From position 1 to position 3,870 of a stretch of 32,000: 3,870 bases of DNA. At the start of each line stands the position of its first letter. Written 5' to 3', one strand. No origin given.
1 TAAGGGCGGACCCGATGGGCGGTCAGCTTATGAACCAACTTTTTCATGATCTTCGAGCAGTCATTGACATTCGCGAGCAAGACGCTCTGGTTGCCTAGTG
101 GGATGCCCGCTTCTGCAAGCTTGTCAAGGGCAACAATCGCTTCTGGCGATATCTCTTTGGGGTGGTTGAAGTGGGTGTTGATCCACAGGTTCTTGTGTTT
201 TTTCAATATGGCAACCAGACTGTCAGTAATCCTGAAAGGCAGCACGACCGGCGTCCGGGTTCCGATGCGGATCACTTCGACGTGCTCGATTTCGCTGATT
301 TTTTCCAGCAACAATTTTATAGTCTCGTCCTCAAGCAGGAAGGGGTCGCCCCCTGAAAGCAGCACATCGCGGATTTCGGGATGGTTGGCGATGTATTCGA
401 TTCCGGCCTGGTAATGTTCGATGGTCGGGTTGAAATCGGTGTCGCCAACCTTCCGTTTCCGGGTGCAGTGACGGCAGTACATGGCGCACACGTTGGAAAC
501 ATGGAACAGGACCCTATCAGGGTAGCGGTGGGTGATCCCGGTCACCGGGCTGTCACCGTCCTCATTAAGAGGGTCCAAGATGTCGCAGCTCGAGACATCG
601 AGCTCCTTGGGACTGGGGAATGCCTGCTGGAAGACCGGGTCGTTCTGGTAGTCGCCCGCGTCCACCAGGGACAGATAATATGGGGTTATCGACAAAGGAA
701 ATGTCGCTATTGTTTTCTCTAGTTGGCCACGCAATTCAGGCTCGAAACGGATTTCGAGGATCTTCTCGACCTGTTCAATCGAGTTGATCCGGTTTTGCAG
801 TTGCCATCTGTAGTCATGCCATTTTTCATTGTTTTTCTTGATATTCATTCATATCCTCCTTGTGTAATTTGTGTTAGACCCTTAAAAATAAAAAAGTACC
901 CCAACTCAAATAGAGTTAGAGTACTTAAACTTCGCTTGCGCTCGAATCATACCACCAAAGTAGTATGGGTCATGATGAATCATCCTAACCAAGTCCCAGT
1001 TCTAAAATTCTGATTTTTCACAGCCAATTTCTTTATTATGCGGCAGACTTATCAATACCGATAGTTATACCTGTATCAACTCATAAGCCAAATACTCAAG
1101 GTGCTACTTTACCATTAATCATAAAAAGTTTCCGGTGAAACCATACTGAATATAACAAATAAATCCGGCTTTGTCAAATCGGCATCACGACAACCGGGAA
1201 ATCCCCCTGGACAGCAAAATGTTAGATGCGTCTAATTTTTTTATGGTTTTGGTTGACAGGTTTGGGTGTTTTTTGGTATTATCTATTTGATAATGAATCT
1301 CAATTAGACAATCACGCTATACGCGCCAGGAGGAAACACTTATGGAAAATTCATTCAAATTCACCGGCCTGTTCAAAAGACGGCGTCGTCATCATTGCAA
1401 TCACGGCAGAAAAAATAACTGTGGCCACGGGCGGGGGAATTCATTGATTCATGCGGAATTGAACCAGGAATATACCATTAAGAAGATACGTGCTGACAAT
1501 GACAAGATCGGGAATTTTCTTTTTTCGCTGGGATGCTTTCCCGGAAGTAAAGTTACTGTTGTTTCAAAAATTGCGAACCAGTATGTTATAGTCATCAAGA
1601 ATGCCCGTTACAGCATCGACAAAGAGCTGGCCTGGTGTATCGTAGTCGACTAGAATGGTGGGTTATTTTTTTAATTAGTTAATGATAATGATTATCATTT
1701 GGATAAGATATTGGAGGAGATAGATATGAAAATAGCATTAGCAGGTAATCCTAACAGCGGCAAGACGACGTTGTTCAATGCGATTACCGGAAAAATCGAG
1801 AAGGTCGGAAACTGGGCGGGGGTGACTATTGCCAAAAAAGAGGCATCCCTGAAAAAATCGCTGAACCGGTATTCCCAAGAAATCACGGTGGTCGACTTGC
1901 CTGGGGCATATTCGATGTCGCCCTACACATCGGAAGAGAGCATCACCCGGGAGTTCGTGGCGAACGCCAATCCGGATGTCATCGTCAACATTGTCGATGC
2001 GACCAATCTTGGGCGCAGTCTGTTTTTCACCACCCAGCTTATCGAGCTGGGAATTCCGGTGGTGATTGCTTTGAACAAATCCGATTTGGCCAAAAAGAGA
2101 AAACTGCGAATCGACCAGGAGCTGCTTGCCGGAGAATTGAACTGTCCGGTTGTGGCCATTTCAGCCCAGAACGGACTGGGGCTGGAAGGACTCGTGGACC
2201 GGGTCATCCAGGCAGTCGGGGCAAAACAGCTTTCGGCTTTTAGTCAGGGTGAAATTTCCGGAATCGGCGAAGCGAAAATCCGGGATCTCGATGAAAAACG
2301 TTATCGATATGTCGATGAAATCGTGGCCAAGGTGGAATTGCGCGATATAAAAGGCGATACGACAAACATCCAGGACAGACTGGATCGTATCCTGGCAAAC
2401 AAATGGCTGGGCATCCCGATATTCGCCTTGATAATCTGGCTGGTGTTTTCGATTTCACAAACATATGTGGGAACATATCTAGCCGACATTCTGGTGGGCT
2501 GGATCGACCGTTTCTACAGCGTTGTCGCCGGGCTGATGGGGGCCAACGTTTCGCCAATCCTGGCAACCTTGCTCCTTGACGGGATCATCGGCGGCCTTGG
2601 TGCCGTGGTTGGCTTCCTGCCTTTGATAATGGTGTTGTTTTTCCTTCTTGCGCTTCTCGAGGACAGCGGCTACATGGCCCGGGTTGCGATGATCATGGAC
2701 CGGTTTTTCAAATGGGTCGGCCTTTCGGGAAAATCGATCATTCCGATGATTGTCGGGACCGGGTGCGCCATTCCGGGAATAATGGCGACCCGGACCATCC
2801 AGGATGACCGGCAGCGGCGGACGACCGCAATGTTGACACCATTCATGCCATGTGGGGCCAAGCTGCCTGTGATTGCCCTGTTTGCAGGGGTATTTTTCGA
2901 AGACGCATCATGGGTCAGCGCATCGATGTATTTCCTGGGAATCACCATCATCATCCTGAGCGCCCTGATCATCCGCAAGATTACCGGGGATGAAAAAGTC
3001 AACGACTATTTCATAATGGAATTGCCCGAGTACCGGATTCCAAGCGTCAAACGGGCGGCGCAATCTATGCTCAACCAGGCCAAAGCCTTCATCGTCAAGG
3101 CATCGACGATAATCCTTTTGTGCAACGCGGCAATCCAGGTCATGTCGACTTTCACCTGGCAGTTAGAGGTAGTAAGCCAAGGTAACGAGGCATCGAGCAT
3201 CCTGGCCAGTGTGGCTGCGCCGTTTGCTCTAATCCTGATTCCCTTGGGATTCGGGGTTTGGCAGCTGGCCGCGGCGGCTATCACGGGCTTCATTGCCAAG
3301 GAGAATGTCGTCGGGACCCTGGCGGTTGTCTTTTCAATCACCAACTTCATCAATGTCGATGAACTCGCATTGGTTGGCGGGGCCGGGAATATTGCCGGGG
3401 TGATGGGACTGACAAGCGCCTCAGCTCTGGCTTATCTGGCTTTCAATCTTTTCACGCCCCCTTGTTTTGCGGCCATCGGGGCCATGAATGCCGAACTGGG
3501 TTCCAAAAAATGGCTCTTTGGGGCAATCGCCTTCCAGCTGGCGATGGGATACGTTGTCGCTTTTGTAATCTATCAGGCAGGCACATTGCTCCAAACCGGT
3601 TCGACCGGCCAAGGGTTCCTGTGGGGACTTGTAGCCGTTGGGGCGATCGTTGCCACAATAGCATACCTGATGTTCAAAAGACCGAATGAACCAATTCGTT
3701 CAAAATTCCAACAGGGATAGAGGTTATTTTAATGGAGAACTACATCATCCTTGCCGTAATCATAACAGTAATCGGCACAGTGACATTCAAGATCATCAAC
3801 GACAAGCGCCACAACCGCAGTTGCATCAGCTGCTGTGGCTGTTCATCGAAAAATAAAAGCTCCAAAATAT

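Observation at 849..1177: Long terminator-containing leader upstream of the lysine-consuming kamA gene: candidate riboswitch of unresolved class (lysine-responsive ON switch?)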

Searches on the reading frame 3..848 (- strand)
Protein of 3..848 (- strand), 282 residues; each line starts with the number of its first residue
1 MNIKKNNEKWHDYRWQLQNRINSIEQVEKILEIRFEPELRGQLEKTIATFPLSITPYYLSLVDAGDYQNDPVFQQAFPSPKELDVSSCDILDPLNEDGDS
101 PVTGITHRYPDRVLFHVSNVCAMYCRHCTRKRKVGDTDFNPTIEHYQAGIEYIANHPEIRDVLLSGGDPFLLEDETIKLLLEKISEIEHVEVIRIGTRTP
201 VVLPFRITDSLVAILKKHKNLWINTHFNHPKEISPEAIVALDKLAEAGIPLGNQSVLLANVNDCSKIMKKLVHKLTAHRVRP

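Call 8: search_protein_families(library=pfam, proteins=[window:3-848:-])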
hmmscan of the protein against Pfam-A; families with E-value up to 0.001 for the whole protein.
window:3-848:- (282 aa): 2 families
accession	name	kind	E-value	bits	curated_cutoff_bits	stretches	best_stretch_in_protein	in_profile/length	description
PF04055.27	Radical_SAM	-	2e-11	44.8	29.5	1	117-264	3-157/166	Radical SAM superfamily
PF13353.11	Fer4_12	-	7e-05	23.6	22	1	113-186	8-79/137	4Fe-4S single cluster domain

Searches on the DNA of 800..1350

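Call 4: search_rna_families(source=window, start=800, end=1350, threshold=evalue, max_evalue=10, show_alignments=5)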
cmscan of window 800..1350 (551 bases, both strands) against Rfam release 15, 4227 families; matches with E-value up to 10: 6.
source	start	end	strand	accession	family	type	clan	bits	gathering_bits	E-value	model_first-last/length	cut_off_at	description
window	891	928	-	RF01413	miR-430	Gene; miRNA;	CL00096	25.6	47.3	0.02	1-70/70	no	miR-430 microRNA precursor family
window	885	950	-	RF02371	PyrG_leader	Cis-reg; leader;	-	20.6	65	3.3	14-78/78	no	PyrG leader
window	962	1042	+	RF00133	SNORD33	Gene; snRNA; snoRNA; CD-box;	CL00054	16.5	44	5.4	1-85/85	no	Small nucleolar RNA Z195/SNORD33/SNORD32 family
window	969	1054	+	RF01566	DdR16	Gene; snRNA; snoRNA; CD-box;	-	15.5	70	8.1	1-78/78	no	Dictyostelium snoRNA DdR16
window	1052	1116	-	RF03421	mir-2558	Gene; miRNA;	-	14.3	70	9.6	1-84/84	no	mir-2558 microRNA precursor family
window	893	927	-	RF04120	MIR5998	Gene; miRNA;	-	12.6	180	5.6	1-173/173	no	MIR5998 microRNA precursor family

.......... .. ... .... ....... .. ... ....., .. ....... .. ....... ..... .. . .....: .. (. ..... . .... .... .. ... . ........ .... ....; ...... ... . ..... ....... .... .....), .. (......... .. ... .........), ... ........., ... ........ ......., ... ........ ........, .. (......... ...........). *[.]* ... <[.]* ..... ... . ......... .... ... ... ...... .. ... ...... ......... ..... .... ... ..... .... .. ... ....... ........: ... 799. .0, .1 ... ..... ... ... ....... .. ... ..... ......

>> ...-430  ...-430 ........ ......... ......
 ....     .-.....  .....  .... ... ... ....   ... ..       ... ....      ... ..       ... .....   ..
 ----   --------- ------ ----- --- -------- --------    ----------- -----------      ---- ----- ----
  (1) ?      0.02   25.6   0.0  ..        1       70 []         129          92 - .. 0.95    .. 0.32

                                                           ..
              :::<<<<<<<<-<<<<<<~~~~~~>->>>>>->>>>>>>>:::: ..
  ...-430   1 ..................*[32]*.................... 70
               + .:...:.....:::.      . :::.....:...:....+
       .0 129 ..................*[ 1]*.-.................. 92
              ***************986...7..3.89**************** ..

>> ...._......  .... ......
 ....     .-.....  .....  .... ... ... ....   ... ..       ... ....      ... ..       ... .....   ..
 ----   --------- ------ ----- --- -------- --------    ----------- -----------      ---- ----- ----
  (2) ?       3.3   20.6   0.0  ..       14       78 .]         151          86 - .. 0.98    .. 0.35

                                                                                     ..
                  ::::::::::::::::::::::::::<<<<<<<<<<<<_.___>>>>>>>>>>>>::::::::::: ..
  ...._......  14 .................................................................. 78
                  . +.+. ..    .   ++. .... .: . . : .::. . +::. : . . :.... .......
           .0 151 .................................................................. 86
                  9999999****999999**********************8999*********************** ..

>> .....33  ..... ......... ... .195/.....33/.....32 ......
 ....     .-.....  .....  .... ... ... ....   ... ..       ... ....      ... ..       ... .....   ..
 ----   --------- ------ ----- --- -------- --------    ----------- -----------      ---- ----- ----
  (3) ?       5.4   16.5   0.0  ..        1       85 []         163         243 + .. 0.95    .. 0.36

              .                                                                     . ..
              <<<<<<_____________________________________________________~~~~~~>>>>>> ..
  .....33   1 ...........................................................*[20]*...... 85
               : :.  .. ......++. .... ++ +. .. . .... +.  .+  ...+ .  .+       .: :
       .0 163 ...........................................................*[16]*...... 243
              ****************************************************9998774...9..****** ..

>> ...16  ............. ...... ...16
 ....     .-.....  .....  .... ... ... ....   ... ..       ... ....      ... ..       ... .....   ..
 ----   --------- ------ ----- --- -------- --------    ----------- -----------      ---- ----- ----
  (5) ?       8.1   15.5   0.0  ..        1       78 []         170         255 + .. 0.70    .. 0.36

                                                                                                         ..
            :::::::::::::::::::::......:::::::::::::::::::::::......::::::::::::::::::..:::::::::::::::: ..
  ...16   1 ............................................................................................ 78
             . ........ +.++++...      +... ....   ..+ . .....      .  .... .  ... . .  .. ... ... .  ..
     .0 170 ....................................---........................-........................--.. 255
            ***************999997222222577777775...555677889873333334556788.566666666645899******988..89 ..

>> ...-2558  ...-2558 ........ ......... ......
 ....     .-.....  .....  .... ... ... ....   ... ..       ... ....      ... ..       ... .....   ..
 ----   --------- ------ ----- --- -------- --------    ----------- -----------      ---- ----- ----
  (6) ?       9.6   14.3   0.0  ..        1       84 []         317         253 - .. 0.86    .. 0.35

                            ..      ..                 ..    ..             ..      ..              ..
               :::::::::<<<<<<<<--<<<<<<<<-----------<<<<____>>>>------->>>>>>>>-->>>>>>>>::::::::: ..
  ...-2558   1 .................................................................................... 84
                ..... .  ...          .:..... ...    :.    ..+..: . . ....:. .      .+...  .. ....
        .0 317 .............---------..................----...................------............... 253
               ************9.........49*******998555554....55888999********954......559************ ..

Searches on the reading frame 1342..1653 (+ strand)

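Call 8: search_protein_families(library=pfam, proteins=[window:1342-1653:+])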
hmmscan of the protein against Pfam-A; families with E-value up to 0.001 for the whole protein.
window:1342-1653:+ (103 aa): 1 family
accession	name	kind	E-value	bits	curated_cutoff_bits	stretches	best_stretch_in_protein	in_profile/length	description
PF04023.20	FeoA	-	3.8e-11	43.3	23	1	35-102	3-72/74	FeoA domain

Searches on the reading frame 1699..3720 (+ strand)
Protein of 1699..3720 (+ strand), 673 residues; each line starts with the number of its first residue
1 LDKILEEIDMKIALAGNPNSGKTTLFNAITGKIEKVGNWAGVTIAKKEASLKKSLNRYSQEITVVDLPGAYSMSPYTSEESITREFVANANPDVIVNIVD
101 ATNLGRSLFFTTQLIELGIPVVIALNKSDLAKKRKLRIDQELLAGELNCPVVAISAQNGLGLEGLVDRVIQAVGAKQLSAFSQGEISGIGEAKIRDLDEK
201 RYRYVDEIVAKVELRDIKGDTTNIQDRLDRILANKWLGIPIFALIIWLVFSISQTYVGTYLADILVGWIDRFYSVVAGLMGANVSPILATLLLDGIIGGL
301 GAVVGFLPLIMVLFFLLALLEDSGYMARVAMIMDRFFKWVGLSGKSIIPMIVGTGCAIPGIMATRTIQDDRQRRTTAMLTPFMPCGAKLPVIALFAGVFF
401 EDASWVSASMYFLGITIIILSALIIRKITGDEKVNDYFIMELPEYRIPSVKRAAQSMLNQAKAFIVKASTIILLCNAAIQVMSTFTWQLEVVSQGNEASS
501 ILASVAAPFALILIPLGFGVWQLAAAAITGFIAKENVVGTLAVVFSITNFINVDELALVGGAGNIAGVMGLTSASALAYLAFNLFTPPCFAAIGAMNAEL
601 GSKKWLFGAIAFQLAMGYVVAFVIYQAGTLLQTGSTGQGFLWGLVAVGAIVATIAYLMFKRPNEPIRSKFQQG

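Call 8: search_protein_families(library=pfam, proteins=[window:1699-3720:+])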
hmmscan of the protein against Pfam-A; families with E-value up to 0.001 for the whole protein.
window:1699-3720:+ (673 aa): 9 families
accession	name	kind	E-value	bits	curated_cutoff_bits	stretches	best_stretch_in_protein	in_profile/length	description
PF02421.24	FeoB_N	-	3.2e-57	192.8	27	1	11-168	2-155/156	Ferrous iron transport protein B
PF07670.19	Gate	-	2.8e-28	98.9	29.6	2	304-398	2-103/104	Nucleoside recognition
PF01926.29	MMR_HSR1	-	5e-19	68.9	21.9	1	11-127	1-113/113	50S ribosome-binding GTPase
PF07664.17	FeoB_C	-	7.3e-14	51.7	26.6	1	409-458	3-52/54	Ferrous iron transport protein B C terminus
PF00009.33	GTP_EFTU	-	1e-08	35.5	26.5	1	11-172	5-185/188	Elongation factor Tu GTP binding domain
PF03193.22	RsgA_GTPase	-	4.9e-07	30.2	30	1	83-168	16-103/174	RsgA GTPase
PF09439.16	SRPRB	-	2e-06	27.8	25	1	11-148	5-139/178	Signal recognition particle receptor beta subunit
PF03029.23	ATP_bind_1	-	3.1e-06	27.6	27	1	49-137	80-175/240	Conserved hypothetical ATP binding protein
PF00350.29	Dynamin_N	-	0.00054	20.5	27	0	54-103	95-140/168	Dynamin family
